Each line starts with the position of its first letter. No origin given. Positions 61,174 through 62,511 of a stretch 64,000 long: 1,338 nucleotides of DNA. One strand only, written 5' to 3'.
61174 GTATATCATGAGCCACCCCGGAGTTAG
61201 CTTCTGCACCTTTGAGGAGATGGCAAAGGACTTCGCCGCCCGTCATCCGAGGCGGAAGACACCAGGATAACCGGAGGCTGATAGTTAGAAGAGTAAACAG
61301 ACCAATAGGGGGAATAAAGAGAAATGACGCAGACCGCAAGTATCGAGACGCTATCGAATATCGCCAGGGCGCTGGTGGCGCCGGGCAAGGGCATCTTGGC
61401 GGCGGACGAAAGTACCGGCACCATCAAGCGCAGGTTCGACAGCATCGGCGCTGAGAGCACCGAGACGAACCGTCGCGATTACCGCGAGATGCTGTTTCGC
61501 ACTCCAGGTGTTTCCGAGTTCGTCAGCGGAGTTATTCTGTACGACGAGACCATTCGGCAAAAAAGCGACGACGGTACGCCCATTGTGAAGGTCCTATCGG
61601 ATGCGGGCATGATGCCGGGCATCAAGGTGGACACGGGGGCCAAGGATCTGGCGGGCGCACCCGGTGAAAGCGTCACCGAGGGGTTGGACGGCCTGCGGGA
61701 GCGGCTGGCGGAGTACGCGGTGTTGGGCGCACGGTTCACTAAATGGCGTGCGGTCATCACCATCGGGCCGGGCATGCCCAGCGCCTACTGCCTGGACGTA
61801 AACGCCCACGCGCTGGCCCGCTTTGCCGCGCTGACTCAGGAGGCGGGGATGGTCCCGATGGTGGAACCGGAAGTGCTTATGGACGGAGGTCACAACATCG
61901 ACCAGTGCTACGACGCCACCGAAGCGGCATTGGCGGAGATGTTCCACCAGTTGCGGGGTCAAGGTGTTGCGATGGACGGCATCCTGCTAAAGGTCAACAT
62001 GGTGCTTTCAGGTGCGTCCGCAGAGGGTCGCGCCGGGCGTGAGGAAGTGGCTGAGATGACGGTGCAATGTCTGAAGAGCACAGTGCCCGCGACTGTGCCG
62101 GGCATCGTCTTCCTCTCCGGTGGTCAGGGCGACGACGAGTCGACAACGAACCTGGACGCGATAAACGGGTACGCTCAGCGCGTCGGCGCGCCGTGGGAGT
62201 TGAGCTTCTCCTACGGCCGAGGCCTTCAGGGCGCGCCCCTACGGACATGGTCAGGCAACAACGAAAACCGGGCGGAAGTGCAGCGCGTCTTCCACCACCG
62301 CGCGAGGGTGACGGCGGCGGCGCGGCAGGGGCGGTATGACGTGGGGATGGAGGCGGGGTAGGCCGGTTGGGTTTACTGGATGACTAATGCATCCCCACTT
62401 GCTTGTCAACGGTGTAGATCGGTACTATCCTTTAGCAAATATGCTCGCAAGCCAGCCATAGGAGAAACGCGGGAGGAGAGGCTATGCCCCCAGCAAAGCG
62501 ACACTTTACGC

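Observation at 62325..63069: hicBA cassette bracketed by a 28-nt perfect direct repeat that duplicates the 3' end of the aldolase gene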

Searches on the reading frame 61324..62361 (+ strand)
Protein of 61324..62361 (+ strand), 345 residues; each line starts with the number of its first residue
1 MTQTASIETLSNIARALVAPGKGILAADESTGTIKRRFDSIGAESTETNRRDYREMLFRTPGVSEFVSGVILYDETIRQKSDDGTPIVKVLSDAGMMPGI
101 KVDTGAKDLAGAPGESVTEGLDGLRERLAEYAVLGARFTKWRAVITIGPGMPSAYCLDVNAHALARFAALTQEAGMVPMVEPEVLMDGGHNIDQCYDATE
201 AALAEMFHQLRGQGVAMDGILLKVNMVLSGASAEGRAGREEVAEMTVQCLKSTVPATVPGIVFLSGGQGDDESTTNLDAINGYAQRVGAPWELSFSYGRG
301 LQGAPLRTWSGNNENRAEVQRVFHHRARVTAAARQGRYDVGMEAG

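Call 4: search_protein_families(library=pfam, proteins=[window:61324-62361:+], max_evalue=0.01)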
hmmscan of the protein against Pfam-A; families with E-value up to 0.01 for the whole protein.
window:61324-62361:+ (345 aa): 1 family
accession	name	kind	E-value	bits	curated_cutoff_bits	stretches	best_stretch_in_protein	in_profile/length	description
PF00274.25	Glycolytic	-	7.3e-127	423.4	22.2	1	10-340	2-331/349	Fructose-bisphosphate aldolase class-I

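Call 7: find_encoding_contigs(protein=window:61324-62361:+, flank=10000, max_places=10)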
Protein window:61324-62361:+ (345 aa): no gene with exactly this product is on record in the collection.

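Call 9: find_related_loci(query=window:61324-62361:+, collection=genome_contigs, flank=10000)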
Query window:61324-62361:+ (345 aa) in genome_contigs; peptide patterns used: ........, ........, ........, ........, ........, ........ (x = any residue, [..] = any of these).
600 stretches matched a pattern (row limit reached: there are more); 580 encode a relative of the query (tblastn E <= 1e-3); the best 80 are kept; 80 distinct loci.
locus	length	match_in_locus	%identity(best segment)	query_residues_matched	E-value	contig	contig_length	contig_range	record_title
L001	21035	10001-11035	84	1-345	0e+0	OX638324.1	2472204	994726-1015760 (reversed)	MAG: uncultured Dehalococcoidia bacterium isolate 3cc91b85-964c-4eee-822c-8c355d828f5f genome assembly, chromosome: 1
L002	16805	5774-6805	80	1-344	0e+0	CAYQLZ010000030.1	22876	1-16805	MAG TPA_asm: uncultured Dehalococcoidia bacterium isolate SRP109090_co1_36 genome assembly, contig: NODE_3094_length_228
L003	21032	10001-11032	72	1-344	4e-166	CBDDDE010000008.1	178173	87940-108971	MAG: Dehalococcoidia bacterium isolate ab05cfd7-02f2-4a27-9691-689cd7b926e2 genome assembly, contig: contig_8, whole gen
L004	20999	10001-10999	70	7-339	1e-155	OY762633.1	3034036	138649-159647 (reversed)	MAG: Dehalococcoidia bacterium isolate 17254eae-7cb3-4ac9-839e-465292e2b3d4 genome assembly, chromosome: 1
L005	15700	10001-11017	68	5-343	3e-155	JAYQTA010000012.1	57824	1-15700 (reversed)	MAG: Candidatus Australimonas brisbanensis isolate SD3109_NP_metabta_bins_sspec.tsv.002 unicycler_59570, whole genome sh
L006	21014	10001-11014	71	6-343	2e-153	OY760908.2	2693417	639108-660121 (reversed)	MAG: Dehalococcoidia bacterium isolate 99511b8e-fdeb-40b8-a9fc-769d5cc020c2 genome assembly, chromosome: 1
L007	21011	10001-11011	67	7-343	1e-153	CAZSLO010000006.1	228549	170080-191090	MAG TPA_asm: uncultured Dehalococcoidia bacterium isolate SRP092796_co2_737 genome assembly, contig: k141_3883328, whole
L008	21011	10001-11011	71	8-344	3e-153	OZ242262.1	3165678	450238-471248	MAG: Dehalococcoidia bacterium isolate ad06fa00-f9d4-4df5-aac3-c9777a52e3f0 genome assembly, chromosome: 1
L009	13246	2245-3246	67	10-343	9e-153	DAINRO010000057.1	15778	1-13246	MAG TPA_asm: Chloroflexota bacterium isolate CTOTU25977 NODE_957_length_15778_cov_8.712650, whole genome shotgun sequenc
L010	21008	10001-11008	66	8-343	2e-151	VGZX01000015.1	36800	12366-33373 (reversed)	MAG: SAR202 cluster bacterium isolate K_Offshore_80m_m2_034 K_Offshore_80m_m2_034_Ga0194132_10002256, whole genome shotg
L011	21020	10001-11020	65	4-343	4e-151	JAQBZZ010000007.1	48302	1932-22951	MAG: Chloroflexota bacterium isolate casp150-mb.79 NODE_1891_length_48302_cov_0.100907, whole genome shotgun sequence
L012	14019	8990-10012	64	3-343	1e-150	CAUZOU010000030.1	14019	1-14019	MAG: Dehalococcoidia bacterium isolate CB9_331.98 genome assembly, contig: Ga0302133_10001614, whole genome shotgun sequ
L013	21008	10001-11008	68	4-339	4e-150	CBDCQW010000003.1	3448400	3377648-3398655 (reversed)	MAG: Dehalococcoidia bacterium isolate 156317b5-1015-4f7b-970c-a7c120c590d5 genome assembly, contig: contig_3, whole gen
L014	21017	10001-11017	66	8-344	8e-150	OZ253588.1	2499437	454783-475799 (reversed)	MAG: Dehalococcoidia bacterium isolate 31fdc4cb-e045-4297-a560-ce773dd45a62 genome assembly, chromosome: 1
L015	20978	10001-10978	68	18-343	1e-149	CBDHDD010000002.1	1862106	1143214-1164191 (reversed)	MAG: Dehalococcoidia bacterium isolate e1889495-a2da-40f9-909c-8269d7dc74c2 genome assembly, contig: contig_2, whole gen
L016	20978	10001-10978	68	18-343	4e-149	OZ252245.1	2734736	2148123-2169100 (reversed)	MAG: Dehalococcoidia bacterium isolate fb20be2c-8140-4140-b1fe-3b9480cc7f3d genome assembly, chromosome: 1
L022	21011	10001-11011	66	7-343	3e-146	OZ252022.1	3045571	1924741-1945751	MAG: Dehalococcoidia bacterium isolate 06bcde79-657e-4a1d-bd84-e3996ea03b32 genome assembly, chromosome: 1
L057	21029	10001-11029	61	6-344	9e-134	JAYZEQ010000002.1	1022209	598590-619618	MAG: Pseudomonadota bacterium isolate XB_MAG146 DB_MAG146_0002, whole genome shotgun sequence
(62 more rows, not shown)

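Call 49: search_protein_families(library=pfam, proteins=[L002:7558-8604:-, L003:11107-12150:-, L001:11829-11987:-, L016:11096-11686:+, L022:11188-11976:+], max_evalue=1)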
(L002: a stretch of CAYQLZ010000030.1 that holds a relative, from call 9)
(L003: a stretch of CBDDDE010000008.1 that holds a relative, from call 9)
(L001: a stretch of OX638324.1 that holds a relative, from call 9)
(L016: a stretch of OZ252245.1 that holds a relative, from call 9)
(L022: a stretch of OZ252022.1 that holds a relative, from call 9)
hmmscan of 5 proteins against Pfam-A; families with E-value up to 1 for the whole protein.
L002:7558-8604:- (348 aa): 2 families
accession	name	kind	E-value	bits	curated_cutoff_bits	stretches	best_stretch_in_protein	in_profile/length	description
PF04313.20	HSDR_N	-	1.7e-06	28.4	25.1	1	49-122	118-194/198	Type I restriction enzyme R protein N terminus (HSDR_N)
PF06156.18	YabA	-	0.3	12.1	30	0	139-196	8-63/103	Initiation control protein YabA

L003:11107-12150:- (347 aa): 1 family
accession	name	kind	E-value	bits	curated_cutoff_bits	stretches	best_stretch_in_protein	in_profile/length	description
PF04313.20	HSDR_N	-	1.4e-11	45.1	25.1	1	48-119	113-190/198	Type I restriction enzyme R protein N terminus (HSDR_N)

L001:11829-11987:- (52 aa): 0 families

L016:11096-11686:+ (196 aa): 1 family
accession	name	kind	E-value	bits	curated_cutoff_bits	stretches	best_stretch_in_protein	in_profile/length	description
PF22531.2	DUF7002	-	1e-56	192.1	27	1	16-194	1-194/195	Family of unknown function (DUF7002)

L022:11188-11976:+ (262 aa): 0 families

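Call 51: search_protein_families(library=ncbifam, proteins=[L002:7558-8604:-], max_evalue=1)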
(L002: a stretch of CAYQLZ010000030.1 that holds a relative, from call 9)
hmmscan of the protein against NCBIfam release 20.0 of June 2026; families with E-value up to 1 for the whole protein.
L002:7558-8604:- (348 aa): 0 families

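Call 68: find_homologous_proteins(query=window:61324-62358:+, max_evalue=1e-100)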
Query window:61324-62358:+ (345 aa): 7827 proteins with E <= 1e-100 among 8000 candidates; the best 120 are listed.
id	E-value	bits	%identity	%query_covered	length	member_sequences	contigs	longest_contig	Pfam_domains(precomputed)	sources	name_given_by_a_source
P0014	8.9e-206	701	92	100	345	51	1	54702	PF00274.26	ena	-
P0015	1.1e-196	671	89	99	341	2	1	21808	PF00274.26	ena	-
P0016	4.8e-191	652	86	100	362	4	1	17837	PF00274.26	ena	-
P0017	3.7e-188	643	85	100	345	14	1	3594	PF00274.26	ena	-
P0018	1.3e-182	624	83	100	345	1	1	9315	PF00274.26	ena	-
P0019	1.2e-181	621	82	100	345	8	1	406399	PF00274.26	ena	-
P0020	1.4e-180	618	81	100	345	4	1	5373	PF00274.26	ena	-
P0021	7.3e-179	612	80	100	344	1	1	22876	PF00274.26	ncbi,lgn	-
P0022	1.5e-163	562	73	100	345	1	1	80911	PF00274.26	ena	-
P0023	4.5e-162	557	72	100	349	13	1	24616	PF00274.26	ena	-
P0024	5.3e-161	553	72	100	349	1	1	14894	PF00274.26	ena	-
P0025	1.5e-160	552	73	98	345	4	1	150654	PF00274.26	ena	-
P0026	4.1e-159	547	73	97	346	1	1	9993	PF00274.26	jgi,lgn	jgi:fructose-bisphosphate aldolase class I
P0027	1.0e-157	543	72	100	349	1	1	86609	PF00274.26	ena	-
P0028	3.1e-157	541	71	97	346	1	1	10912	PF00274.26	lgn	-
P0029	1.1e-156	539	71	98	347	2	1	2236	PF00274.26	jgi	jgi:fructose-bisphosphate aldolase class I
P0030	1.3e-156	539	71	98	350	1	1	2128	PF00274.26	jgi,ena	-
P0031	2.3e-156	538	74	98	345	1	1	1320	PF00274.26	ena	-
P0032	4.0e-156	537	72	98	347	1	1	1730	PF00274.26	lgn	-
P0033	6.0e-156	537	73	98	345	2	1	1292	PF00274.26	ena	-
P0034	7.8e-156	536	71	100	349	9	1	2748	PF00274.26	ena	-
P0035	1.9e-155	535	72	98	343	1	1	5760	PF00274.26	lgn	-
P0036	5.3e-155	534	73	98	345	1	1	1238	PF00274.26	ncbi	-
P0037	8.4e-155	533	71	99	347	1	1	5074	PF00274.26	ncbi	-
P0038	1.0e-154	533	72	97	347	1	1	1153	PF00274.26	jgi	jgi:fructose-bisphosphate aldolase class I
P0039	1.2e-154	533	72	97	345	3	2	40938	PF00274.26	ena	-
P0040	2.4e-154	532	73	98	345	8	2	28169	PF00274.26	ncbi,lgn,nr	ncbi:MAG: fructose-bisphosphate aldolase class I [Chloroflexi bacterium]|nr:fructose-bisphosphate al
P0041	4.2e-154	531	70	97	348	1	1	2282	PF00274.26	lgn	-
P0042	1.7e-153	529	71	97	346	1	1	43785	PF00274.26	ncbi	-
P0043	2.0e-153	529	70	97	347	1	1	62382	PF00274.26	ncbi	-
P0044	2.1e-153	528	71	97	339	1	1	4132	PF00274.26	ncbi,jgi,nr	ncbi:MAG: fructose-bisphosphate aldolase class I [Chloroflexi bacterium]|nr:fructose-bisphosphate al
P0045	3.7e-153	528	73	98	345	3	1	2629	PF00274.26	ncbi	-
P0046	4.1e-153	528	69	98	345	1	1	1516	PF00274.26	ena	-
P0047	9.1e-153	526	71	97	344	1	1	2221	PF00274.26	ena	-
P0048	1.1e-152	526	70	97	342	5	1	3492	PF00274.26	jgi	jgi:fructose-bisphosphate aldolase class I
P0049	1.6e-152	526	72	96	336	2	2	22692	PF00274.26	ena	-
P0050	1.7e-152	525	70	98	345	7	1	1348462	PF00274.26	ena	-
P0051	1.9e-152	525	70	97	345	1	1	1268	PF00274.26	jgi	jgi:fructose-bisphosphate aldolase class I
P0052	2.0e-152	525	71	94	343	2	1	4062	PF00274.26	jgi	-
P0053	2.1e-152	525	70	97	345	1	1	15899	PF00274.26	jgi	jgi:fructose-bisphosphate aldolase class I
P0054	2.1e-152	525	69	98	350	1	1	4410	PF00274.26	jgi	jgi:fructose-bisphosphate aldolase, class I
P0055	2.2e-152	525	70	98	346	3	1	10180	PF00274.26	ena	-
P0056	2.3e-152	525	70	98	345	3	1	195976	PF00274.26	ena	-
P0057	2.4e-152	525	73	94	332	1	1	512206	PF00274.26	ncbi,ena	-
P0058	3.9e-152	524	69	100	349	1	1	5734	PF00274.26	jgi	jgi:fructose-bisphosphate aldolase, class I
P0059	4.0e-152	524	70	97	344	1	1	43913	PF00274.26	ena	-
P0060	4.2e-152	524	71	97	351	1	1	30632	PF00274.26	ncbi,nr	ncbi:MAG TPA: class I fructose-bisphosphate aldolase [Dehalococcoidia bacterium]|nr:class I fructose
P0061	5.0e-152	524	69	98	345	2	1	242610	PF00274.26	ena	-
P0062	5.6e-152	524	70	98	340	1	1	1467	PF00274.26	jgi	jgi:fructose-bisphosphate aldolase class I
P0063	5.8e-152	524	69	98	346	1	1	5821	PF00274.26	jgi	jgi:fructose-bisphosphate aldolase class I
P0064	7.1e-152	523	70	98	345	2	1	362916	PF00274.26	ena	-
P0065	8.9e-152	523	70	98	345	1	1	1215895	PF00274.26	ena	-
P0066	9.3e-152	523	71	97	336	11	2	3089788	PF00274.26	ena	-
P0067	1.1e-151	523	69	99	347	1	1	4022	PF00274.26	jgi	jgi:fructose-bisphosphate aldolase class I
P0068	1.4e-151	523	71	98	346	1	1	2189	PF00274.26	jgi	jgi:fructose-bisphosphate aldolase class I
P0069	1.4e-151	522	70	97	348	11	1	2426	PF00274.26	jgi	jgi:fructose-bisphosphate aldolase class I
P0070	1.6e-151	522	69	98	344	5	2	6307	PF00274.26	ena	-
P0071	1.8e-151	522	69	98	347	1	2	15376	PF00274.26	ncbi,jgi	jgi:fructose-bisphosphate aldolase class I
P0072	1.8e-151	522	71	97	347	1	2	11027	PF00274.26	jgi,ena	-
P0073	2.1e-151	522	71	97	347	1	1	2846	PF00274.26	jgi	jgi:fructose-bisphosphate aldolase, class I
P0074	2.8e-151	522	69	98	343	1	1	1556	PF00274.26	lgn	-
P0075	3.3e-151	521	72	96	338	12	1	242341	PF00274.26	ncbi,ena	-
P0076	3.4e-151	521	70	97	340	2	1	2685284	PF00274.26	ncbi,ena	-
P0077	3.7e-151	521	70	98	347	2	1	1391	PF00274.26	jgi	jgi:fructose-bisphosphate aldolase class I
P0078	4.0e-151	521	70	97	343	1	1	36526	PF00274.26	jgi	-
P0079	4.0e-151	521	70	99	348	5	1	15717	PF00274.26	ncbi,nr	ncbi:MAG: fructose-bisphosphate aldolase class I [Chloroflexota bacterium]|nr:fructose-bisphosphate 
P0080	4.2e-151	521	68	98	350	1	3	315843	PF00274.26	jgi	jgi:fructose-bisphosphate aldolase, class I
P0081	5.2e-151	521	70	97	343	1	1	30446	PF00274.26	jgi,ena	-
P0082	5.2e-151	521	68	98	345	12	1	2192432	PF00274.26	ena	-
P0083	7.1e-151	520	70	97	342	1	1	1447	PF00274.26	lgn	-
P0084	8.4e-151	520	68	98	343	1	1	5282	PF00274.26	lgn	-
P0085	8.6e-151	520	70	97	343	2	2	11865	PF00274.26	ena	-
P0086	8.7e-151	520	70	97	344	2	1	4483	PF00274.26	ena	-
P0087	9.8e-151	520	70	98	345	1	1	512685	PF00274.26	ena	-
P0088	1.1e-150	520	69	97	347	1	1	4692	PF00274.26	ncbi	ncbi:MAG: class I fructose-bisphosphate aldolase [Armatimonadota bacterium]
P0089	1.2e-150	519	70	97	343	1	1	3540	PF00274.26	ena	-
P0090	1.2e-150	519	70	97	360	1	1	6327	PF00274.26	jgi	jgi:fructose-bisphosphate aldolase class I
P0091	1.4e-150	519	70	98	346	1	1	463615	PF00274.26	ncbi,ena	-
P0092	1.4e-150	519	68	98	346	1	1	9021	PF00274.26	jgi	jgi:fructose-bisphosphate aldolase class I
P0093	1.6e-150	519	70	98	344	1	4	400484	PF00274.26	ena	-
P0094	1.6e-150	519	71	98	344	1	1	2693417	PF00274.26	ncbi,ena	-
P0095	1.7e-150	519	71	97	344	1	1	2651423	PF00274.26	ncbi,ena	-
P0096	1.8e-150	519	70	98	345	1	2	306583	PF00274.26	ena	-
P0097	1.8e-150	519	70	97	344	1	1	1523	PF00274.26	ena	-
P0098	2.0e-150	519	70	97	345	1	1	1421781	PF00274.26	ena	-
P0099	2.1e-150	519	70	97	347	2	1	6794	PF00274.26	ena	-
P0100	2.3e-150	518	69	98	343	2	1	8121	PF00274.26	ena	-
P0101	2.5e-150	518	67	98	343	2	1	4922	PF00274.26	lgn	-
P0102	2.5e-150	518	71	97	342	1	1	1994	PF00274.26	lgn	-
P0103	2.9e-150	518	70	97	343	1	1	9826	PF00274.26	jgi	-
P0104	3.0e-150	518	70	97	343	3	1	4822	PF00274.26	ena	-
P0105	3.1e-150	518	69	98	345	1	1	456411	PF00274.26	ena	-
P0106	3.2e-150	518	68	98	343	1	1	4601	PF00274.26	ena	-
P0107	3.3e-150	518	70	97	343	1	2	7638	PF00274.26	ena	-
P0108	3.4e-150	518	69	98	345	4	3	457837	PF00274.26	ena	-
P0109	3.6e-150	518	70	97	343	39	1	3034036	PF00274.26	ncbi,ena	-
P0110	3.8e-150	518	69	98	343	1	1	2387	PF00274.26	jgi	jgi:fructose-bisphosphate aldolase, class I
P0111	4.1e-150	518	68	97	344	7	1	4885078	PF00274.26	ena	-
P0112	4.3e-150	518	69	98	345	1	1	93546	PF00274.26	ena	-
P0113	4.5e-150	518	71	98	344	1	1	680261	PF00274.26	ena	-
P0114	4.8e-150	517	69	97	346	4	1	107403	PF00274.26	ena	-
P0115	5.5e-150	517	69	97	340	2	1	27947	PF00274.26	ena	-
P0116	5.5e-150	517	68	98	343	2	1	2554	PF00274.26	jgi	jgi:fructose-bisphosphate aldolase, class I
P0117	6.2e-150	517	67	99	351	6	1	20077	PF00274.26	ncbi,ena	-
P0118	6.4e-150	517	70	97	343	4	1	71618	PF00274.26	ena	-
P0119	6.8e-150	517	69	98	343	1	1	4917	PF00274.26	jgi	-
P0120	6.8e-150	517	70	98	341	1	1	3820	PF00274.26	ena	-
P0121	7.0e-150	517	68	98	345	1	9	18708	PF00274.26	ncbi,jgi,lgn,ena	jgi:fructose-bisphosphate aldolase class I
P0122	7.5e-150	517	69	97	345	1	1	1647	PF00274.26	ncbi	-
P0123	7.6e-150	517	69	98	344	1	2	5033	PF00274.26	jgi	jgi:fructose-bisphosphate aldolase class I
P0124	8.1e-150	517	71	98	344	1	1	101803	PF00274.26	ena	-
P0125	8.4e-150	517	68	98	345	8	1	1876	PF00274.26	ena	-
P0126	8.7e-150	517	69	97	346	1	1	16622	PF00274.26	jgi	jgi:fructose-bisphosphate aldolase class I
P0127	8.7e-150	517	69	98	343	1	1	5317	PF00274.26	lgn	-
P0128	9.5e-150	516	70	98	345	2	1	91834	PF00274.26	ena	-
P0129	9.6e-150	516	70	98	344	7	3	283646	PF00274.26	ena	-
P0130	9.7e-150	516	68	98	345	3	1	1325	PF00274.26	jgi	-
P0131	1.0e-149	516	69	99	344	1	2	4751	PF00274.26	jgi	jgi:fructose-bisphosphate aldolase class I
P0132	1.0e-149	516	68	98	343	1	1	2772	PF00274.26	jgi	jgi:fructose-bisphosphate aldolase, class I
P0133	1.1e-149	516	69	98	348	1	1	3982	PF00274.26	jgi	jgi:fructose-bisphosphate aldolase class I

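Call 70: find_encoding_contigs(protein=P0015, flank=8000, max_places=3)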
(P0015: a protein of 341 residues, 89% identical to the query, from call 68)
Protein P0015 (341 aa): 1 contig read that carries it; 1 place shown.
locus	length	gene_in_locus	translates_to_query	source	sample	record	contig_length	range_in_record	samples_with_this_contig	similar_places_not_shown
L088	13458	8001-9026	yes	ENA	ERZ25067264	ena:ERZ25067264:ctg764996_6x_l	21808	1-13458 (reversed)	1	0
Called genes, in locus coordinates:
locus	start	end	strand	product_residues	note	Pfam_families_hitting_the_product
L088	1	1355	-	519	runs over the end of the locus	PF00682:HMGL-like, PF22617:HCS_D2, PF08502:LeuA_dimer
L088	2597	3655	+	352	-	PF13098:Thioredoxin_2 (weak)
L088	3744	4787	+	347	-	PF01939:NucS_C (weak)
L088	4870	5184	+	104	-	-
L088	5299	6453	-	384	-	PF04909:Amidohydro_2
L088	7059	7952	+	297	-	PF01522:Polysacc_deac_1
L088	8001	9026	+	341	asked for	PF00274:Glycolytic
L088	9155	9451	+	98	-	-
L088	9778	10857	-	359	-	PF04313:HSDR_N (weak)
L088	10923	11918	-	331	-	PF03320:FBPase_glpX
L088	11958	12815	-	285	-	PF02749:QRPTase_N, PF01729:QRPTase_C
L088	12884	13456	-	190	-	?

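Call 71: find_encoding_contigs(protein=P0014, flank=8000, max_places=3)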
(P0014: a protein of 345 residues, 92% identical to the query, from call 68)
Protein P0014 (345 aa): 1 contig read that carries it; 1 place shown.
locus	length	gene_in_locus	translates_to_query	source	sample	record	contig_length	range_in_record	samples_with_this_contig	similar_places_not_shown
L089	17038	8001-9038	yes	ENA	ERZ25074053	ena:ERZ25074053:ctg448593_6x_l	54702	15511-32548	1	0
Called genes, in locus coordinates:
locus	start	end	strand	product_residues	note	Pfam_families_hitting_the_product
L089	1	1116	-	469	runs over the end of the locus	PF00330:Aconitase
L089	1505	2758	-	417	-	PF00682:HMGL-like, PF22617:HCS_D2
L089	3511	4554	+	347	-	-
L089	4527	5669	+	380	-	PF01939:NucS_C (weak)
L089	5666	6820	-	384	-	PF04909:Amidohydro_2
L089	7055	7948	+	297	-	PF01522:Polysacc_deac_1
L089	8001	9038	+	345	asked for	PF00274:Glycolytic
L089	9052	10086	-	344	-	PF04313:HSDR_N (faint)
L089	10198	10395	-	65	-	-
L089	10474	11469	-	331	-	PF03320:FBPase_glpX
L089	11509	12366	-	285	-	PF02749:QRPTase_N, PF01729:QRPTase_C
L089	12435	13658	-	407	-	PF02445:NadA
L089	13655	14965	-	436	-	PF00919:UPF0004, PF04055:Radical_SAM, PF01938:TRAM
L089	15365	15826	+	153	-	PF13404:HTH_AsnC-type, PF13412:HTH_24, PF01037:AsnC_trans_reg, PF22482:AsnC_trans_reg_3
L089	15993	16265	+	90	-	PF12797:Fer4_2 (faint), PF13237:Fer4_10 (weak), PF13183:Fer4_8 (faint), PF12838:Fer4_7 (weak), PF13484:Fer4_16 (faint), PF00037:Fer4 (weak)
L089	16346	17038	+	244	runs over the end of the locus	PF02742:Fe_dep_repr_C, PF04023:FeoA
